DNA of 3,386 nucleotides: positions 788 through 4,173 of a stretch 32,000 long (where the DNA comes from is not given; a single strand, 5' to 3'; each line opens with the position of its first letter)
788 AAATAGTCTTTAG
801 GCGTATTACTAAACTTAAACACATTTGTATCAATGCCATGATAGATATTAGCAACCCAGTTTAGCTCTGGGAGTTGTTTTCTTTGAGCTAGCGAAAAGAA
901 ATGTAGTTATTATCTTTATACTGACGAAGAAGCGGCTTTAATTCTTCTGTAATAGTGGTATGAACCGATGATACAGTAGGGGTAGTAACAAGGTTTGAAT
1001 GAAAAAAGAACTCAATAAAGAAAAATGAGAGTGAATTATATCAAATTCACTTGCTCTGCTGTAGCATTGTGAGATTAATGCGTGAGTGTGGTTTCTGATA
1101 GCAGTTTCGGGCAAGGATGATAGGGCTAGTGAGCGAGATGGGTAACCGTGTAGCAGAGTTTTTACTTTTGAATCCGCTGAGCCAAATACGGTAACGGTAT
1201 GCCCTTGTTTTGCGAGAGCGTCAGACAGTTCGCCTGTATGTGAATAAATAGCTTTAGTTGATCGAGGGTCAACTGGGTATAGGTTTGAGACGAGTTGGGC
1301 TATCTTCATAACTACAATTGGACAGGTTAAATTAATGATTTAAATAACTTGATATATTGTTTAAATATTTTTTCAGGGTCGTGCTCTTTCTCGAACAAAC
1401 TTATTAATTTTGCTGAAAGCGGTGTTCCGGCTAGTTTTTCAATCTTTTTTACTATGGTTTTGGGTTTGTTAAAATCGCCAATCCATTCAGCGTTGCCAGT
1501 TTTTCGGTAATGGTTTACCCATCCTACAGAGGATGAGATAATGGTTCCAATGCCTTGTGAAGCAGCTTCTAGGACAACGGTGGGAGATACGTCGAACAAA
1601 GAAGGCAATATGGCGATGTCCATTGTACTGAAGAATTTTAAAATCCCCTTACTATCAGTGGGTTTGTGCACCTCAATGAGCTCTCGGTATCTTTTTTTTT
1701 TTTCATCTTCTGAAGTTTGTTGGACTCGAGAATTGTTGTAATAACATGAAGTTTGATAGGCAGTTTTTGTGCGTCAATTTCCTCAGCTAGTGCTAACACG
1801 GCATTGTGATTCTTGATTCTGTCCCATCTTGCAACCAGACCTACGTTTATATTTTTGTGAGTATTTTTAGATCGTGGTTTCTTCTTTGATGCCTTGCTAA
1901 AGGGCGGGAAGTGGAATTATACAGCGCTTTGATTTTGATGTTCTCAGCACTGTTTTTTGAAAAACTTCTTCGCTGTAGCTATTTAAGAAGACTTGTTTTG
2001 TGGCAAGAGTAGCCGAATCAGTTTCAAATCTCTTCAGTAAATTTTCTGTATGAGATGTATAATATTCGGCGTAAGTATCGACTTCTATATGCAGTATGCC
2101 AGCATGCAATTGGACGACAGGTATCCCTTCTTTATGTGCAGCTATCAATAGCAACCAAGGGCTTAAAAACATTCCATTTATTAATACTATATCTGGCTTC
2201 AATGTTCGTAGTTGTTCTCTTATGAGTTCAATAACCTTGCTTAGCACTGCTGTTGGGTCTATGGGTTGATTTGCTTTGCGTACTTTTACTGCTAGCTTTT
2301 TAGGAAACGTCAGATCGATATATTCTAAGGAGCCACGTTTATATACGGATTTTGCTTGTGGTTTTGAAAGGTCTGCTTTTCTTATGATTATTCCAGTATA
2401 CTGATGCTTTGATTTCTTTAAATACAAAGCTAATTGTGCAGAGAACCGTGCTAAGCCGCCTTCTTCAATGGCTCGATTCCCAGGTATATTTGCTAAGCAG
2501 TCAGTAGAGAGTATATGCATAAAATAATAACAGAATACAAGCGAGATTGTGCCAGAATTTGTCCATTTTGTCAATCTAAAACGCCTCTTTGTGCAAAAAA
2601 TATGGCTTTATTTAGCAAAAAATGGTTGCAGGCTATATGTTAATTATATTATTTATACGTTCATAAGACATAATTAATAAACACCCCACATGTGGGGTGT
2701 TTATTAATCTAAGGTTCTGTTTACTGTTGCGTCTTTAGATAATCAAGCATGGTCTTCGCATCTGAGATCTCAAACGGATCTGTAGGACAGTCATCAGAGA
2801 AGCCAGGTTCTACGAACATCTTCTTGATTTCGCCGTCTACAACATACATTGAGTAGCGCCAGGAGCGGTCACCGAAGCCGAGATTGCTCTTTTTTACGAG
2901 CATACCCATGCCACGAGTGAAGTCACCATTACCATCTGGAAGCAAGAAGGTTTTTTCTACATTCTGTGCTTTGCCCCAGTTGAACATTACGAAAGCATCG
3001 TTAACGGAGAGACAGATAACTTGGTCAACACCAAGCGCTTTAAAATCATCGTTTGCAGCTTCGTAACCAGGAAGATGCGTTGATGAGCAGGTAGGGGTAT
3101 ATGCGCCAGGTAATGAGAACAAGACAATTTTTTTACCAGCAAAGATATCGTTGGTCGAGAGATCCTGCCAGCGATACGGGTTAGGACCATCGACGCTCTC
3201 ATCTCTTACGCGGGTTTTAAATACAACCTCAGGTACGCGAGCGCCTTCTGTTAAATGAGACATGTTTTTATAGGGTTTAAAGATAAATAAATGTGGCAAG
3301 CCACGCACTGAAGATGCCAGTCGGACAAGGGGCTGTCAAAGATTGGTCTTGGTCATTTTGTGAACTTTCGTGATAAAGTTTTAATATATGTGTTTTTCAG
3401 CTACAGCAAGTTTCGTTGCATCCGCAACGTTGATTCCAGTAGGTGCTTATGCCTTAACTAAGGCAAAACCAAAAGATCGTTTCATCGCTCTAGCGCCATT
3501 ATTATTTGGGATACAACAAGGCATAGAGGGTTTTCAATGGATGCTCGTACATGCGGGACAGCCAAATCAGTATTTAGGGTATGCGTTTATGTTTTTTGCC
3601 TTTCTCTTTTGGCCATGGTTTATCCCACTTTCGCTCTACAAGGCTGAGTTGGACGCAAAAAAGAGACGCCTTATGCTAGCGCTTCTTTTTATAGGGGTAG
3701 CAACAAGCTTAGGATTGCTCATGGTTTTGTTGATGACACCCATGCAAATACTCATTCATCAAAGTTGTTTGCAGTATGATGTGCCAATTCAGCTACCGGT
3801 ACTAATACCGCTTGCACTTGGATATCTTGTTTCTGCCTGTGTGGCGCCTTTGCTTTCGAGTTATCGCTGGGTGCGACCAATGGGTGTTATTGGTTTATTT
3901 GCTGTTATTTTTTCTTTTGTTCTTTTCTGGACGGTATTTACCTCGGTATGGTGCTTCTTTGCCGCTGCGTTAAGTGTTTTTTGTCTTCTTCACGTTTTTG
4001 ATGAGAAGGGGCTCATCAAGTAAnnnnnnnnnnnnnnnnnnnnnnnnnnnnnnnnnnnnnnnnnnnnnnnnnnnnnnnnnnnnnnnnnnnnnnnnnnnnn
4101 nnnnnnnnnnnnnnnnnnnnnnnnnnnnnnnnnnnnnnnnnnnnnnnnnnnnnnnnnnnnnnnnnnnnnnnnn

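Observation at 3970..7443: Tandemly duplicated three-gene cassette: stand-alone PAS-like protein divergent from two coupled, circularly permuted NlpC/P60 (YiiX-like) paralogs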

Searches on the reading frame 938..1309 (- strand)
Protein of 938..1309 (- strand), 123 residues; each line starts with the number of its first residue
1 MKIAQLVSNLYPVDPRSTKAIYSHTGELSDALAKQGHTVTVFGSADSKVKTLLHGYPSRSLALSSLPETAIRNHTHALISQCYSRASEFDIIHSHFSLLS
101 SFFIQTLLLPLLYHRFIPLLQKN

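Call 50: search_protein_families(library=pfam, proteins=[window:938-1309:-], max_evalue=0.001)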
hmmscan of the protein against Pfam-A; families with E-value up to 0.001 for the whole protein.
window:938-1309:- (123 aa): 1 family
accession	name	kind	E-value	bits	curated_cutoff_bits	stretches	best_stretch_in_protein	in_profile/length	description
PF13439.12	Glyco_transf_4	-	9.3e-07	29.5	28.5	1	24-104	7-88/170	Glycosyltransferase Family 4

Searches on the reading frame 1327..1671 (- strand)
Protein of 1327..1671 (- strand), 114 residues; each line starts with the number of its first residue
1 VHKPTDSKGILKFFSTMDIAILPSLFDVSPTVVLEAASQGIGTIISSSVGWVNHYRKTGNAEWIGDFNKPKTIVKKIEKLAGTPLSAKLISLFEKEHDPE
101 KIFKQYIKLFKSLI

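Call 50: search_protein_families(library=pfam, proteins=[window:1327-1671:-], max_evalue=0.001)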
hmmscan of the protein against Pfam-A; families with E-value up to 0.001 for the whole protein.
window:1327-1671:- (114 aa): 2 families
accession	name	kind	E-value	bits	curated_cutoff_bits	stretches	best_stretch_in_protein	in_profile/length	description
PF00534.26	Glycos_transf_1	-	8.8e-08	32.3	26.4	1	8-80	84-155/172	Glycosyl transferases group 1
PF13692.12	Glyco_trans_1_4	-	6.4e-05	23.7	27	1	10-81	70-140/142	Glycosyl transferases group 1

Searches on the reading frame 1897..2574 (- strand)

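Call 50: search_protein_families(library=pfam, proteins=[window:1897-2574:-], max_evalue=0.001)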
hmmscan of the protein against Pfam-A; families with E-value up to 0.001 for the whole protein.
window:1897-2574:- (225 aa): 2 families
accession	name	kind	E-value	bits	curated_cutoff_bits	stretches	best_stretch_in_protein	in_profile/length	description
PF13439.12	Glyco_transf_4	-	1.2e-05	25.8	28.5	1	39-187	2-130/170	Glycosyltransferase Family 4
PF13579.12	Glyco_trans_4_4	-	0.00015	22.6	29.7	1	39-155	1-99/158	Glycosyl transferase 4-like domain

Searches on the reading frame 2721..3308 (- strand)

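Call 15: search_protein_families(library=pfam, proteins=[window:2721-3308:-], max_evalue=0.1)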
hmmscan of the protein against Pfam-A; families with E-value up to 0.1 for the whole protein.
window:2721-3308:- (195 aa): 2 families
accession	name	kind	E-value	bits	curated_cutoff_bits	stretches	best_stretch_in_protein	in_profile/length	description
PF08534.16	Redoxin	-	7.6e-25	87.9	26.6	1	48-169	19-136/148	Redoxin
PF00578.27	AhpC-TSA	-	7.1e-10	39.3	26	1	47-146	15-105/124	AhpC/TSA family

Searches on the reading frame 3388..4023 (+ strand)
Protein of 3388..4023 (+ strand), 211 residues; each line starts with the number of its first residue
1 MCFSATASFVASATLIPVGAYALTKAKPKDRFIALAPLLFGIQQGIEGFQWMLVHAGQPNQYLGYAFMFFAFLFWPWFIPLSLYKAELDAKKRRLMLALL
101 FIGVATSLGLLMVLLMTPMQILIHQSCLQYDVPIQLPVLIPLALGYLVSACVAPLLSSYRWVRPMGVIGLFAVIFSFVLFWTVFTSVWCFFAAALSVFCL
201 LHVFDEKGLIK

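Call 15: search_protein_families(library=pfam, proteins=[window:3388-4023:+], max_evalue=0.1)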
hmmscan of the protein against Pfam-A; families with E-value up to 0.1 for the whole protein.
window:3388-4023:+ (211 aa): 2 families
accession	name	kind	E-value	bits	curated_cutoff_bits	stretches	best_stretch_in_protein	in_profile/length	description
PF20334.3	DUF6629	-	2.1e-21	77.1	27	1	1-203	1-198/209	Family of unknown function (DUF6629)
PF07332.16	Phage_holin_3_6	-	8.7e-05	23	28.4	1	81-156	19-89/116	Putative Actinobacterial Holin-X, holin superfamily III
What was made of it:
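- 3388..4023 (+): Neighbour only: DUF6629 polytopic membrane protein, whose 3' end overlaps the S1 3' end by 54 nt. PF20334 E = 2e-21 (call 15).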
